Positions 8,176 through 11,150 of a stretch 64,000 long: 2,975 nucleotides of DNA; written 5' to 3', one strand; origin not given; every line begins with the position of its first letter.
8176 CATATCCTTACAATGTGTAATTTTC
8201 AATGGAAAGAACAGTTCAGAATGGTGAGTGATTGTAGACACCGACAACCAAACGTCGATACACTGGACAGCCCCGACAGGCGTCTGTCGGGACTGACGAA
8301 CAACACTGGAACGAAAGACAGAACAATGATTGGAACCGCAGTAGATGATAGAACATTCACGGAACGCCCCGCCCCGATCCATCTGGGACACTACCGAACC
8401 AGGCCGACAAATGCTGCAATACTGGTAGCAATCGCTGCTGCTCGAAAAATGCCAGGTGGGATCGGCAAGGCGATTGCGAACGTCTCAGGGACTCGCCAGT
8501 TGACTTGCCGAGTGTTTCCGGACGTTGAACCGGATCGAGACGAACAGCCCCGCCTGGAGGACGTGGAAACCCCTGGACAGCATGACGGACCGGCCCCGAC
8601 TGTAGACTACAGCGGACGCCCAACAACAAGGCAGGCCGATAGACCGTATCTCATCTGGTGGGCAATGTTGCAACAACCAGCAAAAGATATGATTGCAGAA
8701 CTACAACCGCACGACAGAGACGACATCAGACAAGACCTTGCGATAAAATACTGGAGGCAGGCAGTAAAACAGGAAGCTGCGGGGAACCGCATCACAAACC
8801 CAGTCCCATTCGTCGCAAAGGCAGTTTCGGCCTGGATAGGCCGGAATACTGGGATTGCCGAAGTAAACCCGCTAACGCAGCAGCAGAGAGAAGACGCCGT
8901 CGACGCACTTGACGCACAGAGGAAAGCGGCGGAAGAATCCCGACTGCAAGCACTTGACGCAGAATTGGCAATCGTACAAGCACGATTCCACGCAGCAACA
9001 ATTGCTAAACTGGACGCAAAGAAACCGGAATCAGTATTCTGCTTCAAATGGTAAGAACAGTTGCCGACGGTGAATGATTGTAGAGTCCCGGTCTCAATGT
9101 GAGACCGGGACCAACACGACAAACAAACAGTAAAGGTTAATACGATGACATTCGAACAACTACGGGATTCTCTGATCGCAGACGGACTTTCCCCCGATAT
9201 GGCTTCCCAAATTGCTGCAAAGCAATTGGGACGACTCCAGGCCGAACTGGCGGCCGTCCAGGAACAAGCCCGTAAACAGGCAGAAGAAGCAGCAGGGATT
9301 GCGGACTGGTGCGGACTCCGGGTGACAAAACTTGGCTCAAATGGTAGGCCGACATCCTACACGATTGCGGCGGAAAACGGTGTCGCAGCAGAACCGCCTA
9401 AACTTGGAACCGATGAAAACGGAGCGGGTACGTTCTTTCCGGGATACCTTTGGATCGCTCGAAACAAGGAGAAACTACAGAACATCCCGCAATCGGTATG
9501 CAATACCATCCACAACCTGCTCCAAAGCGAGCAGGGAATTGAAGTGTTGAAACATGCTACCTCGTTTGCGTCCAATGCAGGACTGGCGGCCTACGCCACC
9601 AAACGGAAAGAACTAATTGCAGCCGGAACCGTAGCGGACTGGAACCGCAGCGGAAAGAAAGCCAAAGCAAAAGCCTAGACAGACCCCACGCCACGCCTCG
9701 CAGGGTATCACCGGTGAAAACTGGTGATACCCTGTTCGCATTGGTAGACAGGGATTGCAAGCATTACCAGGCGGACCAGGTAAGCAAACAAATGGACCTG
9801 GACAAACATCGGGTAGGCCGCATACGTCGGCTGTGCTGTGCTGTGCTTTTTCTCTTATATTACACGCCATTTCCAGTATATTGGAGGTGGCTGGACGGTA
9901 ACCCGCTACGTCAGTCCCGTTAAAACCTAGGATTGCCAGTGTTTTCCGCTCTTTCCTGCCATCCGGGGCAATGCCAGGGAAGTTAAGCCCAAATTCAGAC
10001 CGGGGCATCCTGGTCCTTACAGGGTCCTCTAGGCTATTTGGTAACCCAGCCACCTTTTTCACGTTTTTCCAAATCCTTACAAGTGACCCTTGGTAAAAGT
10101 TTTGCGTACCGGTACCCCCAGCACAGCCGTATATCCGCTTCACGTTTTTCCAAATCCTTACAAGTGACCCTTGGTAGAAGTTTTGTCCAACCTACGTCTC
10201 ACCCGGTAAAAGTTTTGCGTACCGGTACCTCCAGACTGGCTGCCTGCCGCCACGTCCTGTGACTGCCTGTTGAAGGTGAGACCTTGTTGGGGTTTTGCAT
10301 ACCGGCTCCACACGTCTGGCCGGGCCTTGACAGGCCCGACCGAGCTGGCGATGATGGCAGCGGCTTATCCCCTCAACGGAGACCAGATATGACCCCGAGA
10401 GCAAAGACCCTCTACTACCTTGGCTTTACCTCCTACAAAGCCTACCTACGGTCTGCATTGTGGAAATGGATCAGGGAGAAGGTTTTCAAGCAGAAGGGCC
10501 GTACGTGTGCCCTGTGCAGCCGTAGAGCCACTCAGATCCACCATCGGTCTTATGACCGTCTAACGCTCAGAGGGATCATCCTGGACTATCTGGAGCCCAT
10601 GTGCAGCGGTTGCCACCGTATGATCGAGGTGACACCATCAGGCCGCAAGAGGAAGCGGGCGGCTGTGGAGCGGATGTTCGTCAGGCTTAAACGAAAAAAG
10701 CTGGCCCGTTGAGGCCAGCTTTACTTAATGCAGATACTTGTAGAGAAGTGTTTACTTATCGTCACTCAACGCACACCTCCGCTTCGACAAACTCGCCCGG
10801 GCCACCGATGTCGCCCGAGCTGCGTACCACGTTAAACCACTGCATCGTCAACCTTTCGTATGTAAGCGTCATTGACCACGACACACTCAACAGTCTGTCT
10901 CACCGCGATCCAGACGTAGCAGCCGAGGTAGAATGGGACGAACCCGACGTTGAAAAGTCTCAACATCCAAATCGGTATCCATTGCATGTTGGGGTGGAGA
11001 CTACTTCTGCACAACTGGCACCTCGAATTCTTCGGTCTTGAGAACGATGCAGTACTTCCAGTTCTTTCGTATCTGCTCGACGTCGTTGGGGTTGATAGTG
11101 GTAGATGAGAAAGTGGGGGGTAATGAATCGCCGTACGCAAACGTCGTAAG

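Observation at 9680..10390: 700-bp non-coding island with iteron-like direct repeats and palindromes next to an HNH endonuclease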

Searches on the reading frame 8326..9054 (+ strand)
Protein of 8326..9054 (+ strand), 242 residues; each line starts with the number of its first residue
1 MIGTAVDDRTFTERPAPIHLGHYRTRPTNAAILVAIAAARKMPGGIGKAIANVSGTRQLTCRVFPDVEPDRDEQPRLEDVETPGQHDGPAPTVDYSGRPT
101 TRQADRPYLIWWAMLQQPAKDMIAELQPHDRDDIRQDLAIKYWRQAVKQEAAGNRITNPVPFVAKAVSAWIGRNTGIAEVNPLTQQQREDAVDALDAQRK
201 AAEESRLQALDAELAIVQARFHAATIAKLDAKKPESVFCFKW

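Call 12: search_protein_families(library=pfam, proteins=[window:8326-9054:+], max_evalue=0.1)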
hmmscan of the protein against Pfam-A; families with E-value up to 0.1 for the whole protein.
window:8326-9054:+ (242 aa): 0 families

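Call 13: search_protein_families(library=phrogs, proteins=[window:8326-9054:+], max_evalue=0.1)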
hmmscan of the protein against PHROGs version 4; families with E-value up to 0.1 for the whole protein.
window:8326-9054:+ (242 aa): 1 family
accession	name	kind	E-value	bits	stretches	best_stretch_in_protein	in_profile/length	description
phrog_18656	-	unknown function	0.096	13.5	0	179-230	143-195/208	-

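Call 81: find_homologous_proteins(query=window:8326-9054:+)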
Query window:8326-9054:+ (242 aa): 15 proteins with E <= 0.001 among 1322 candidates.
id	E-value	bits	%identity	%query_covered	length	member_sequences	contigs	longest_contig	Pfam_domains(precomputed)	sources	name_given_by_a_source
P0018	2.3e-157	540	100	100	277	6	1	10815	-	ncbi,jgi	jgi:hypothetical protein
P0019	5.5e-105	368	69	100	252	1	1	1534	-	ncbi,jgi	jgi:hypothetical protein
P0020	1.4e-103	364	82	81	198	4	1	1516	-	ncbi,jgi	jgi:hypothetical protein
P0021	7.9e-102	358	81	81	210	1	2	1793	-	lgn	-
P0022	3.7e-98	346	79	80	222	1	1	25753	-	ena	-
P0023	1.0e-97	344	67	100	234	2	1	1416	-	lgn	-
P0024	1.7e-90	321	64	95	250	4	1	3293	-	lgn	-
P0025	1.8e-88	314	65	93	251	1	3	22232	-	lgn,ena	-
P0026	2.0e-88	314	73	80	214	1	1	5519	-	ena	-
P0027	2.2e-88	314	62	100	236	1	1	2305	-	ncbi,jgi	jgi:hypothetical protein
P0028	6.6e-85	303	61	100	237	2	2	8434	-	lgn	-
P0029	7.7e-83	296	62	94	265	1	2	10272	-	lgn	-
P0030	6.2e-79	283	59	93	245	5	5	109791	-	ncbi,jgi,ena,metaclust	jgi:hypothetical protein|metaclust:\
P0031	2.6e-72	261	73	67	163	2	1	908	-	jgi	-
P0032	7.7e-49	184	52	79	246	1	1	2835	-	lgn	-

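Call 90: predict_structure(alignment_id=A4)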
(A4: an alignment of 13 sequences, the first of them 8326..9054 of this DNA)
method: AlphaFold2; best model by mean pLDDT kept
length: 242 residues; sequences in the alignment: 13
mean_pLDDT: 57.3   pTM: 0.31
mean pLDDT of the five models: 57.3, 56.8, 55.9, 52.0, 50.1
residues with pLDDT >= 90: 0; 70-90: 70; 50-70: 69; < 50: 103
segments of 3 or more residues with pLDDT < 50: 1-28, 40-70, 72-86, 88-100, 176-180, 236-242
pLDDT, mean of each block of 10 residues (from residue 1): 34 39 45 51 43 41 43 45 44 40 60 72 75 77 68 64 73 55 62 67 75 81 74 52 37
secondary structure, 60 per line:
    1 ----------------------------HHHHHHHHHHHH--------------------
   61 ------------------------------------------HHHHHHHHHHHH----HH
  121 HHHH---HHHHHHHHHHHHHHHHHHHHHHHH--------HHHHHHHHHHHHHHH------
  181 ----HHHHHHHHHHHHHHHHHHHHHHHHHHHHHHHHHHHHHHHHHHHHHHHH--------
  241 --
elements in order: H29-40 H103-114 H119-124 H128-151 H160-174 H185-232

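Call 92: search_solved_structures(query=A4, max_evalue=1)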
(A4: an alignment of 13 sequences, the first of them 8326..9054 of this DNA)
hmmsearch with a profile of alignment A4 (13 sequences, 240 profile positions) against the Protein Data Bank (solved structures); distinct sequences matched with E-value up to 1: 0.

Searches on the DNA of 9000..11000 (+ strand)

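Call 7: search_dna_similar(query=window:9000-11000:+, collection=phages, mode=distant)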
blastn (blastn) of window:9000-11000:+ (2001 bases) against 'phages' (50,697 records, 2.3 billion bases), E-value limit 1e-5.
No match.

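Call 44: search_rna_families(source=window, start=9500, end=10800, threshold=evalue, max_evalue=10)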
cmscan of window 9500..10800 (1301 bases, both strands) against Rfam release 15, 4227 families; matches with E-value up to 10: 2.
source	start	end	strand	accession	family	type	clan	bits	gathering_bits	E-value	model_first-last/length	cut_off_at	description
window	9873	9894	+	RF00523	Prion_pknot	Cis-reg;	-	16.3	39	4.9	1-40/40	no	Prion pseudoknot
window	10454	10558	+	RF02216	ZNFX1-AS1_2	Gene; lncRNA;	-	12.1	45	4.8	1-93/93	no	ZNFX1 antisense RNA 1 conserved region 2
